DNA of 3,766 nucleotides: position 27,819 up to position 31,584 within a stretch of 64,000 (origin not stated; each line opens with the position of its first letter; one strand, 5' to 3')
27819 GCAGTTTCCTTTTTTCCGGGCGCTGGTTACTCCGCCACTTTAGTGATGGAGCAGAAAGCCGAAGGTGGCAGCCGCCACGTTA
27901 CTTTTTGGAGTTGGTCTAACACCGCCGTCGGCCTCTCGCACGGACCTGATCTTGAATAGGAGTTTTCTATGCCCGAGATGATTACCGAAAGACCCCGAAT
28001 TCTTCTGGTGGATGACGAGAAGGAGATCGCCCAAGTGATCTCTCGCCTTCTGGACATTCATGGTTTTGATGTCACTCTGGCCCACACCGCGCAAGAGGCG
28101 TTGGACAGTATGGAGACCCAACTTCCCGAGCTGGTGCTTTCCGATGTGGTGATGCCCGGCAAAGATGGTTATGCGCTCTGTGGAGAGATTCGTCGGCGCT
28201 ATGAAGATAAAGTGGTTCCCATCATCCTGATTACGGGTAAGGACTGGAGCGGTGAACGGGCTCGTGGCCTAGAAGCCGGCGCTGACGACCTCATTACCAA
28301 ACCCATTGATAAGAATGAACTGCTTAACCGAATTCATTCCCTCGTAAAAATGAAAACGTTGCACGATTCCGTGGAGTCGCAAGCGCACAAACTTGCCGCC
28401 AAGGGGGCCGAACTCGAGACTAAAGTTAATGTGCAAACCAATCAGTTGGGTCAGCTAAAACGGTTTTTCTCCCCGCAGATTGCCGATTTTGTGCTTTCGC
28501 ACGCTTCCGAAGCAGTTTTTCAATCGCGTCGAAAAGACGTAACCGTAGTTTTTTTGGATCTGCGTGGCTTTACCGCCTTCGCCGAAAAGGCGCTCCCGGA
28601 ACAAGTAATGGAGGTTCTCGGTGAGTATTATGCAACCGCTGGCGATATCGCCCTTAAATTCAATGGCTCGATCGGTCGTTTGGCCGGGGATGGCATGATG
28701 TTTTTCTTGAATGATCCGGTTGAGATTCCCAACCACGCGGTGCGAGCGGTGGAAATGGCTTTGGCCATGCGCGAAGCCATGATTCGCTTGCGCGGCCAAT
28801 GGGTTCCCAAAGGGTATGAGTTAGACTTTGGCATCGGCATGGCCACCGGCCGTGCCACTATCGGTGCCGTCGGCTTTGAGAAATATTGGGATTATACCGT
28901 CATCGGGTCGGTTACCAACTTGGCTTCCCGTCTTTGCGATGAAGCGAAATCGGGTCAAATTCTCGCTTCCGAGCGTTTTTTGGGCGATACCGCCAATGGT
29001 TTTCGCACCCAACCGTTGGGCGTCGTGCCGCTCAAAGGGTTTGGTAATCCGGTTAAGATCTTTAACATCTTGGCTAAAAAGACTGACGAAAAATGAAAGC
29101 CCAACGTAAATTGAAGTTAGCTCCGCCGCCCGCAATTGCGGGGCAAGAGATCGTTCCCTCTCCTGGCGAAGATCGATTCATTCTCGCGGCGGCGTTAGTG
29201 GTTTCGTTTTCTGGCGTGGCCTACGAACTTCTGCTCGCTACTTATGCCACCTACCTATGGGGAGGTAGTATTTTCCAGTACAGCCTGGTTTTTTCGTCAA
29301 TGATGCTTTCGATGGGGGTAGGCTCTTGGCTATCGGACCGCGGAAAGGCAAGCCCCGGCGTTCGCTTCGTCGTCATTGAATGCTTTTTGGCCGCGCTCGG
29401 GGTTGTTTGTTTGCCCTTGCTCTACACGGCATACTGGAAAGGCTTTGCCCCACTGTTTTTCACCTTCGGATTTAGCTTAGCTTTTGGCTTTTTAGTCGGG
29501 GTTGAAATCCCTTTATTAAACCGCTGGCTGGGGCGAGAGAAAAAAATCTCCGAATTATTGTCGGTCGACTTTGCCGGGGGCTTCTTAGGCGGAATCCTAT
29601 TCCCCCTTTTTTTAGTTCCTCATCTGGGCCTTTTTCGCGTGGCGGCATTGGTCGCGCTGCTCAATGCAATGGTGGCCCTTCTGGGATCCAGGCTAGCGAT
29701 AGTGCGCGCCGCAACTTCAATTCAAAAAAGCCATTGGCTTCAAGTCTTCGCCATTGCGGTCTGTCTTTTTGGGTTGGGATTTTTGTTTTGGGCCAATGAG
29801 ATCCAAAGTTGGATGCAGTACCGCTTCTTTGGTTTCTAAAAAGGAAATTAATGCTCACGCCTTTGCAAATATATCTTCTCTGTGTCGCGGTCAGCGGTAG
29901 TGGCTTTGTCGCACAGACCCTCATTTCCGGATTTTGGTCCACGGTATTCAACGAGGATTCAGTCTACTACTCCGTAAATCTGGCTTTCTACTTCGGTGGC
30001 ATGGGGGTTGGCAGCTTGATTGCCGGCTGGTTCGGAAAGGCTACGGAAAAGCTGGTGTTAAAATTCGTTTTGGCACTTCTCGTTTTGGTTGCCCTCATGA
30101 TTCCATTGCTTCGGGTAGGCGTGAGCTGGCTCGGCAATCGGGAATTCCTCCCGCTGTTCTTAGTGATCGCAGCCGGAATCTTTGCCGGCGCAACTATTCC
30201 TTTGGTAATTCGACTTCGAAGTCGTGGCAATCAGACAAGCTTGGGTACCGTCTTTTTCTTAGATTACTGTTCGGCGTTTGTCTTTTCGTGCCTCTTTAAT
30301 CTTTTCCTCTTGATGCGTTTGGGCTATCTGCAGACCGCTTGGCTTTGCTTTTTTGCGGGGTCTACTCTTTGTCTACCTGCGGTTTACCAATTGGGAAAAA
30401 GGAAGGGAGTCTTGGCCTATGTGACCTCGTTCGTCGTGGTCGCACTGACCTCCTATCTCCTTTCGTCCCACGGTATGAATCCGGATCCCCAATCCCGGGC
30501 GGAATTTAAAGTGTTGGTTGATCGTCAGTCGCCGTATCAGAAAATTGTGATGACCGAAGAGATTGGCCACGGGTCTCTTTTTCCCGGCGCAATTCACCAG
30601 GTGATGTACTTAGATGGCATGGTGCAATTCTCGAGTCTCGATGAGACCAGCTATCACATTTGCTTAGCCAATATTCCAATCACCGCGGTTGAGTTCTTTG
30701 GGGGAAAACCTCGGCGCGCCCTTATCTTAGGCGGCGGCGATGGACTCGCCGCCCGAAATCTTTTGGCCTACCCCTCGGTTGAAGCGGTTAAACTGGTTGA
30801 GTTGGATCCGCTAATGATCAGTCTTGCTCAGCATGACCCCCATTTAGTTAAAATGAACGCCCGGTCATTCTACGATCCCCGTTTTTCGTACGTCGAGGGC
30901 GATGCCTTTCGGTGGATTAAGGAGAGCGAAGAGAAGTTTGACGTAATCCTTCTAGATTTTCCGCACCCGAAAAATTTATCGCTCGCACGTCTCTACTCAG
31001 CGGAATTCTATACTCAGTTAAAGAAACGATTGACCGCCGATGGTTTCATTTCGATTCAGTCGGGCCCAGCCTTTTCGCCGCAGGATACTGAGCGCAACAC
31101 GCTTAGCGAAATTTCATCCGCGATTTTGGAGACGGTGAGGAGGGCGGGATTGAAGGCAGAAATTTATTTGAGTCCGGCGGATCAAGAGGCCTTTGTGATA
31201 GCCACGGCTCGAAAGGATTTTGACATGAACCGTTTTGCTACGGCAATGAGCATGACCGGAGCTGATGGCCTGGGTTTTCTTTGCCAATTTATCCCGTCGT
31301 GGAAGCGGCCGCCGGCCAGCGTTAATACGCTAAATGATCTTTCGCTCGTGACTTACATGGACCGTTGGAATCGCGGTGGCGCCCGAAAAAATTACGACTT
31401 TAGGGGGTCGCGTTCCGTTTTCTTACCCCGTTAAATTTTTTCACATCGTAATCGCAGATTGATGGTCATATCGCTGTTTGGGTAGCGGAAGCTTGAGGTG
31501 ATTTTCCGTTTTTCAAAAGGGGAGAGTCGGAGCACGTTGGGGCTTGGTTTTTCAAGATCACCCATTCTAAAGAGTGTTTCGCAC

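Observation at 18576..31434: Ten-gene co-directional operon joining a fatty-acyl tailoring module to a phosphorelay with a nucleotide-cyclase output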

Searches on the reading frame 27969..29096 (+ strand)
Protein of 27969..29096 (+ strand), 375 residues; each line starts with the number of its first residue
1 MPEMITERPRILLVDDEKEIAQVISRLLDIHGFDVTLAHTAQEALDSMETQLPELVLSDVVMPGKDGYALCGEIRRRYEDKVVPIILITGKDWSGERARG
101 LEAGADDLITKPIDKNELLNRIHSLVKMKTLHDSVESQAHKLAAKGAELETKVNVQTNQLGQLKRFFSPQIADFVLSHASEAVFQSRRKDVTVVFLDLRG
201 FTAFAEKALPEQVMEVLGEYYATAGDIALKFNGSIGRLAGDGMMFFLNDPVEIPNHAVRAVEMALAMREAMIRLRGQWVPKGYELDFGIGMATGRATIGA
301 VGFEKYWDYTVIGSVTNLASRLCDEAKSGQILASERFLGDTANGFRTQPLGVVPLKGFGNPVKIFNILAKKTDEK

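Call 4: search_protein_families(library=pfam, proteins=[window:27969-29096:+], max_evalue=0.01)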
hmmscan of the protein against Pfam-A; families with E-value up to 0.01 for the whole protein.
window:27969-29096:+ (375 aa): 3 families
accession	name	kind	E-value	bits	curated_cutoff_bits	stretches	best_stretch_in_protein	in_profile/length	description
PF00072.30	Response_reg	-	2.2e-27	95.9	30.2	1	11-122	1-110/111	Response regulator receiver domain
PF00211.25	Guanylate_cyc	-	1.9e-19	70.4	21.9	1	186-360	4-175/183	Adenylate and Guanylate cyclase catalytic domain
PF23198.2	PDE8A_N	-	0.0035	17.7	29.6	1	10-94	11-97/147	PDE8A-like, N-terminal domain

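Call 5: search_protein_families(library=ncbifam, proteins=[window:27969-29096:+], max_evalue=0.01)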
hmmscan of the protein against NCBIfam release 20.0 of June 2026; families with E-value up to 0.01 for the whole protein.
window:27969-29096:+ (375 aa): 101 families (the best 25 are shown)
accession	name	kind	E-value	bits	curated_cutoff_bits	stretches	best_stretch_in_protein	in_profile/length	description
NF007135.0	PRK09581.1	equivalog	1.3e-31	109.9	474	1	10-150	4-144/457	PleD family two-component system response regulator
NF040534.1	resp_reg_YycF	equivalog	2.1e-28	99.2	340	1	10-137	2-126/231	response regulator YycF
NF045944.1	ResRegRpaBCyano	equivalog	1.9e-27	96.2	330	1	12-141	1-124/229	response regulator transcription factor RpaB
TIGR02154.1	PhoB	equivalog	2e-27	95.9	296.2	1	9-133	3-127/226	phosphate regulon transcriptional regulator PhoB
NF040689.1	MtrAB_MtrA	equivalog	2.6e-26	92.3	300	1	11-136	1-118/219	MtrAB system response regulator MtrA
NF053854.1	RespRegPhoBBctds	equivalog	5.7e-26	91.2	270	1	11-152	1-143/225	two-component system response regulator PhoB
NF033117.2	vanR_ACDEGLN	exception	1.5e-24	86.9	350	1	11-149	1-138/226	VanR-ABDEGLN family response regulator transcription factor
NF041733.1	resp_reg_CseB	equivalog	3.6e-24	85.4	350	1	10-157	2-146/228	two-component system response regulator CseB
NF007005.1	PRK09468.1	equivalog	5.6e-24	84.9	331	1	8-131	3-124/237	osmolarity response regulator transcription factor OmpR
NF008199.0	PRK10955.1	equivalog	3.8e-23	82.6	341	1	10-135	3-124/232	envelope stress response regulator transcription factor CpxR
NF008296.0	PRK11083.1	equivalog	3.9e-22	78.8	273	1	7-144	2-136/228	two-component system response regulator CreB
NF007982.1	PRK10710.1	equivalog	9.1e-22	77.8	380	1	6-148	5-144/235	envelope stress response regulator BaeR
NF041734.1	resp_reg_RppA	equivalog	3.6e-21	75.6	250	1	10-146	2-138/229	two-component system response regulator RppA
NF007977.0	PRK10701.1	equivalog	1.7e-20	73.6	330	1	10-137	3-127/241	two-component system response regulator RstA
NF000401.1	vanR-A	exception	1.8e-20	73.4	500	1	10-145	4-136/231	vancomycin resistance response regulator transcription factor VanR-A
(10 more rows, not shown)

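Call 32: search_solved_structures(query=window:27969-29096:+, max_evalue=0.00001, show_alignments=4)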
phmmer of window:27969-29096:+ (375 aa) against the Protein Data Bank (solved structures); distinct sequences matched with E-value up to 0.00001: 228 (the best 60 are shown).
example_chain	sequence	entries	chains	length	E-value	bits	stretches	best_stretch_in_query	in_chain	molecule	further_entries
3r5g_A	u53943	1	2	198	1.4e-31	113.2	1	185-372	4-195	CyaB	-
9g85_A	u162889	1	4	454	9.3e-30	107.2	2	9-137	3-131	Response regulator PleD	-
2wb4_A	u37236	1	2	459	9.7e-30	107.1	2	9-137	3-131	DIGUANYLATE CYCLASE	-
9g86_A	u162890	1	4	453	1e-29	107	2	10-137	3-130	Response regulator PleD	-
1w25_A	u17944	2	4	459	1.1e-29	106.9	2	10-137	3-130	STALKED-CELL DIFFERENTIATION CONTROLLING PROTEIN | RESPONSE REGULATOR PLED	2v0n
2zwm_A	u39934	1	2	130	2.6e-25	92.5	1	10-127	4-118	Transcriptional regulatory protein yycF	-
3f6p_A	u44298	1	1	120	4.6e-25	91.7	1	10-124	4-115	Transcriptional regulatory protein yycF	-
6fht_A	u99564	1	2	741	4.6e-23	85.2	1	164-367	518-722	Bacteriophytochrome,Adenylate cyclase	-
2w01_A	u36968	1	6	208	6.9e-23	84.6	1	187-367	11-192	ADENYLATE CYCLASE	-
1mvo_A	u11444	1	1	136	4.2e-21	78.7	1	9-130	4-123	PhoP response regulator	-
3t6k_A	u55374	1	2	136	5.8e-21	78.2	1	10-131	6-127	Response regulator receiver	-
8fk2_A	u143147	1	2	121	3.2e-20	75.8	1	10-124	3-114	Putative response regulator CovR VicR-like protein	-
4uhj_A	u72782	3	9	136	4e-20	75.5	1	10-128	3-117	TRANSCRIPTIONAL REGULATORY PROTEIN CPXR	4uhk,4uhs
1nxo_A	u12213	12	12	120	1.8e-19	73.4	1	10-127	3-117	DNA-binding response regulator | Response regulator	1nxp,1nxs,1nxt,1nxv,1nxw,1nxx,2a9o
6eb7_A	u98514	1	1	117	2.9e-19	72.7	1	10-127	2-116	DNA-binding response regulator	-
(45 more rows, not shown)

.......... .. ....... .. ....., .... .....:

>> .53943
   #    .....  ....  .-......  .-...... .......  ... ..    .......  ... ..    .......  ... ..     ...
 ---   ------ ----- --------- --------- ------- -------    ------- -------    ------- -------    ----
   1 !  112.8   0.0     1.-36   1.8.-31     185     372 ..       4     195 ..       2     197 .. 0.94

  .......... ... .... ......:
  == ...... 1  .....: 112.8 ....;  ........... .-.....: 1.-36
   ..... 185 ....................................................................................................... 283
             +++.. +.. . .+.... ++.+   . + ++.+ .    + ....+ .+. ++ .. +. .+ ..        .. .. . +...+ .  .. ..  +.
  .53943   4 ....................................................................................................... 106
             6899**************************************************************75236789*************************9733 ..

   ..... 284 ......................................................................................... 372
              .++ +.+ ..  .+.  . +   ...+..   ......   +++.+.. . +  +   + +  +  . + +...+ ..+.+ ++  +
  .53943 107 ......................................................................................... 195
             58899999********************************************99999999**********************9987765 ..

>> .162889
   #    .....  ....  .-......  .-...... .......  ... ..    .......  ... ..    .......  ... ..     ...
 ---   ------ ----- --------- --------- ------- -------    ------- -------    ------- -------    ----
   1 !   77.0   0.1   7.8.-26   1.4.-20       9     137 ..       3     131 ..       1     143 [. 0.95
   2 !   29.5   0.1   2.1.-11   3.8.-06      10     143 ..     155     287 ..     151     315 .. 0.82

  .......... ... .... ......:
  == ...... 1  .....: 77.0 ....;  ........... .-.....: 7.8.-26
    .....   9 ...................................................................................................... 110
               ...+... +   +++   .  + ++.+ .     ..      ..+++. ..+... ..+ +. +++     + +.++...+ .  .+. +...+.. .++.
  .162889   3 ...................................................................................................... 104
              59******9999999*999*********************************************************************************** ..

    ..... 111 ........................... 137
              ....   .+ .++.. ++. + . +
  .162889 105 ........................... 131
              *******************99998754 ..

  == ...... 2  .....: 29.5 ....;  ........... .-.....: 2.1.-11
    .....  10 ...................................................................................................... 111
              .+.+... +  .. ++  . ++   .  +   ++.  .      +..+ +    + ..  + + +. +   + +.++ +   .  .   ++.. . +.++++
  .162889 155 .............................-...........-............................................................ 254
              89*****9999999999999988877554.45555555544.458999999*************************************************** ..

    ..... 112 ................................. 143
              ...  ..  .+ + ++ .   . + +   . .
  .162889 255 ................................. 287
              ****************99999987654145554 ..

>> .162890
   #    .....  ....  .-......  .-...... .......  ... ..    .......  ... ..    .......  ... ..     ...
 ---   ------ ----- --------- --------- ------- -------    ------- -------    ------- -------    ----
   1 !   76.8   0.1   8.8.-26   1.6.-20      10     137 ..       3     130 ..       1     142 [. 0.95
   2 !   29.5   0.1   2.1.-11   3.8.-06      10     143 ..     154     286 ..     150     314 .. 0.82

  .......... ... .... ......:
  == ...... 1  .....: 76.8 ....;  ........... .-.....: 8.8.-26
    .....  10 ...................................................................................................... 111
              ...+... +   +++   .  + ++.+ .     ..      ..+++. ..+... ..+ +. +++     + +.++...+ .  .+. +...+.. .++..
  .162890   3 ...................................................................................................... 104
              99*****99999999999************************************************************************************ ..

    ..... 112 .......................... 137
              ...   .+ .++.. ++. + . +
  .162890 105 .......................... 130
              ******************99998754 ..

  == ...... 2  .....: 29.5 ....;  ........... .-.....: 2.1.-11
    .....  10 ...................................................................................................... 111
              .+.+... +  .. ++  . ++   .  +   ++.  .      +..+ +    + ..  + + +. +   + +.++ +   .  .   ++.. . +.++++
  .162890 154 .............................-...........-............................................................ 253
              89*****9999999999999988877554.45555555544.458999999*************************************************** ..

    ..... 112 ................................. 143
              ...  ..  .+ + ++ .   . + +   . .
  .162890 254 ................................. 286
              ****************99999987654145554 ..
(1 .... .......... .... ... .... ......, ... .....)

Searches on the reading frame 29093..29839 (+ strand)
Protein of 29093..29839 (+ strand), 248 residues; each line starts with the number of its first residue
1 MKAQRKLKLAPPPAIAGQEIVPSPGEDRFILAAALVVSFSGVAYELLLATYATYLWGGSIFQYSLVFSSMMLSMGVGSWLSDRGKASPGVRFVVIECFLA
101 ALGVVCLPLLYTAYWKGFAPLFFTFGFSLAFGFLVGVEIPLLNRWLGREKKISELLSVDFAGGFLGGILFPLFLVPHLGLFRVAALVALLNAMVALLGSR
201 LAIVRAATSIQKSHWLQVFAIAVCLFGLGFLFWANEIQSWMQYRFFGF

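Call 4: search_protein_families(library=pfam, proteins=[window:29093-29839:+], max_evalue=0.01)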
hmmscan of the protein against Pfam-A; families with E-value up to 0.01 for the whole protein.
window:29093-29839:+ (248 aa): 0 families

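Call 5: search_protein_families(library=ncbifam, proteins=[window:29093-29839:+], max_evalue=0.01)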
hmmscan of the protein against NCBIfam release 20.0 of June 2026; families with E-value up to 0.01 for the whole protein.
window:29093-29839:+ (248 aa): 1 family
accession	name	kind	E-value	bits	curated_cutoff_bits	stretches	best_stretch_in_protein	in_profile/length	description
NF002956.0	PRK03612.1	equivalog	2.7e-42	144.8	472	1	25-246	17-239/522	polyamine aminopropyltransferase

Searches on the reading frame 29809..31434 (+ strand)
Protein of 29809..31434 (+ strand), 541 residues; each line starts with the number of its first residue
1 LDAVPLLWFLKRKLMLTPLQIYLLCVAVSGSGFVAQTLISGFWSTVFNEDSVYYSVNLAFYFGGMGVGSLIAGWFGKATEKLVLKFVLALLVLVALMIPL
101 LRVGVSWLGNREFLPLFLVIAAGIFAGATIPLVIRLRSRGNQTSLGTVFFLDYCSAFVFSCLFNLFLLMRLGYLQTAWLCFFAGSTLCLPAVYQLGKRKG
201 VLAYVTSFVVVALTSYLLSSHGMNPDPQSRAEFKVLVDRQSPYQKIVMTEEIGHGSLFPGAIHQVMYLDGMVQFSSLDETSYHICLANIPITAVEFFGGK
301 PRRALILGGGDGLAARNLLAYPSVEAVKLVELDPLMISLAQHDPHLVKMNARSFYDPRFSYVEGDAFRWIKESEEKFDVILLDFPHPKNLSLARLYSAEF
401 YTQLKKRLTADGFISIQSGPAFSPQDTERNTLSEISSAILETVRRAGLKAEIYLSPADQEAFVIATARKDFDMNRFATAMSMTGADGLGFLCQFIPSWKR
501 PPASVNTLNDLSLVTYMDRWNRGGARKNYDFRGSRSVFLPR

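Call 4: search_protein_families(library=pfam, proteins=[window:29809-31434:+], max_evalue=0.01)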
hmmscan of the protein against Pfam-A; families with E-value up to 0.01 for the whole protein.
window:29809-31434:+ (541 aa): 1 family
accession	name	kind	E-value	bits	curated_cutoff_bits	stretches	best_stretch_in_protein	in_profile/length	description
PF01564.23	Spermine_synth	-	4.5e-26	92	22.9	1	280-436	2-150/186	Spermine/spermidine synthase domain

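Call 5: search_protein_families(library=ncbifam, proteins=[window:29809-31434:+], max_evalue=0.01)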
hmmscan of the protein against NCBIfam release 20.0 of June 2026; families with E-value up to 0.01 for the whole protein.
window:29809-31434:+ (541 aa): 7 families
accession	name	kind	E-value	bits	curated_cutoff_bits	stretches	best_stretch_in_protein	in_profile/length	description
NF002956.0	PRK03612.1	equivalog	5.5e-89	298.9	472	1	21-520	22-518/522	polyamine aminopropyltransferase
NF002010.0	PRK00811.1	equivalog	6e-42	143.8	260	1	234-477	24-249/287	polyamine aminopropyltransferase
NF002435.0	PRK01581.1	equivalog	1.3e-37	129.7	537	1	265-428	119-275/374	polyamine aminopropyltransferase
TIGR00417.1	speE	equivalog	4.1e-31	108.2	249.55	1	234-468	18-233/271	spermidine synthase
NF003380.0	PRK04457.1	equivalog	5.3e-09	35.5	304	1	296-416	65-178/265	polyamine aminopropyltransferase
NF037959.1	MFS_SpdSyn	subfamily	1.1e-07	31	40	1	87-416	71-383/480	fused MFS/spermidine synthase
NF008748.0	PRK11783.1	equivalog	0.0098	14.1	466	0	356-386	591-621/704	bifunctional 23S rRNA (guanine(2069)-N(7))-methyltransferase RlmK/23S rRNA (guanine(2445)-N(2))-methyltransferase RlmL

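Call 47: search_solved_structures(query=window:29851-31434:+, max_evalue=0.00001, show_alignments=1)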
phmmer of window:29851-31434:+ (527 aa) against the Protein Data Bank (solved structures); distinct sequences matched with E-value up to 0.00001: 25.
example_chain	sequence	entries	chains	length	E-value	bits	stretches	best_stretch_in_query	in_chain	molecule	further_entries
3o4f_A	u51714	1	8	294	1.9e-21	79.7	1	246-414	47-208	Spermidine synthase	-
2b2c_A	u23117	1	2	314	5.3e-20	74.9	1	220-404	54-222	spermidine synthase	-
1iy9_A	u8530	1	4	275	6.6e-20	74.6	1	250-411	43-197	Spermidine synthase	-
7xif_A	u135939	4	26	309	1.8e-19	73.1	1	225-408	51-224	Polyamine aminopropyltransferase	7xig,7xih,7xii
3anx_A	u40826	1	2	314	1.9e-19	73.1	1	226-406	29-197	spermidine synthase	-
1uir_A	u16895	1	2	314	1.9e-19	73.1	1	226-406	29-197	Polyamine Aminopropyltransferase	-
2o05_A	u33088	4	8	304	8.9e-18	67.6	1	250-404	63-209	Spermidine synthase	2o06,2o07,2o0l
3rw9_A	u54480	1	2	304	8.9e-18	67.6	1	250-404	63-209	Spermidine synthase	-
1inl_A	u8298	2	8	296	9.7e-18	67.4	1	250-407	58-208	Spermidine synthase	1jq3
9q41_A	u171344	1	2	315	9.8e-18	67.4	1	250-404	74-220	Spermidine synthase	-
6bq2_A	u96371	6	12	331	5.3e-17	65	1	250-414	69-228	Thermospermine synthase ACAULIS protein | Thermospermine synthase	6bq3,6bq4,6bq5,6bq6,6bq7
3bwb_A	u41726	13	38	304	3.9e-16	62.2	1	220-403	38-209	Spermidine synthase | Spermidine synthase, putative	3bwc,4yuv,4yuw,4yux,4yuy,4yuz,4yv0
6o64_A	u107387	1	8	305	4.6e-16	61.9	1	220-418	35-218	Spermidine synthase 2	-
4uoe_A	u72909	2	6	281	7.8e-16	61.2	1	220-415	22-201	SPERMIDINE SYNTHASE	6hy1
2pwp_A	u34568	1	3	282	7.8e-16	61.2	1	220-415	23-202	Spermidine synthase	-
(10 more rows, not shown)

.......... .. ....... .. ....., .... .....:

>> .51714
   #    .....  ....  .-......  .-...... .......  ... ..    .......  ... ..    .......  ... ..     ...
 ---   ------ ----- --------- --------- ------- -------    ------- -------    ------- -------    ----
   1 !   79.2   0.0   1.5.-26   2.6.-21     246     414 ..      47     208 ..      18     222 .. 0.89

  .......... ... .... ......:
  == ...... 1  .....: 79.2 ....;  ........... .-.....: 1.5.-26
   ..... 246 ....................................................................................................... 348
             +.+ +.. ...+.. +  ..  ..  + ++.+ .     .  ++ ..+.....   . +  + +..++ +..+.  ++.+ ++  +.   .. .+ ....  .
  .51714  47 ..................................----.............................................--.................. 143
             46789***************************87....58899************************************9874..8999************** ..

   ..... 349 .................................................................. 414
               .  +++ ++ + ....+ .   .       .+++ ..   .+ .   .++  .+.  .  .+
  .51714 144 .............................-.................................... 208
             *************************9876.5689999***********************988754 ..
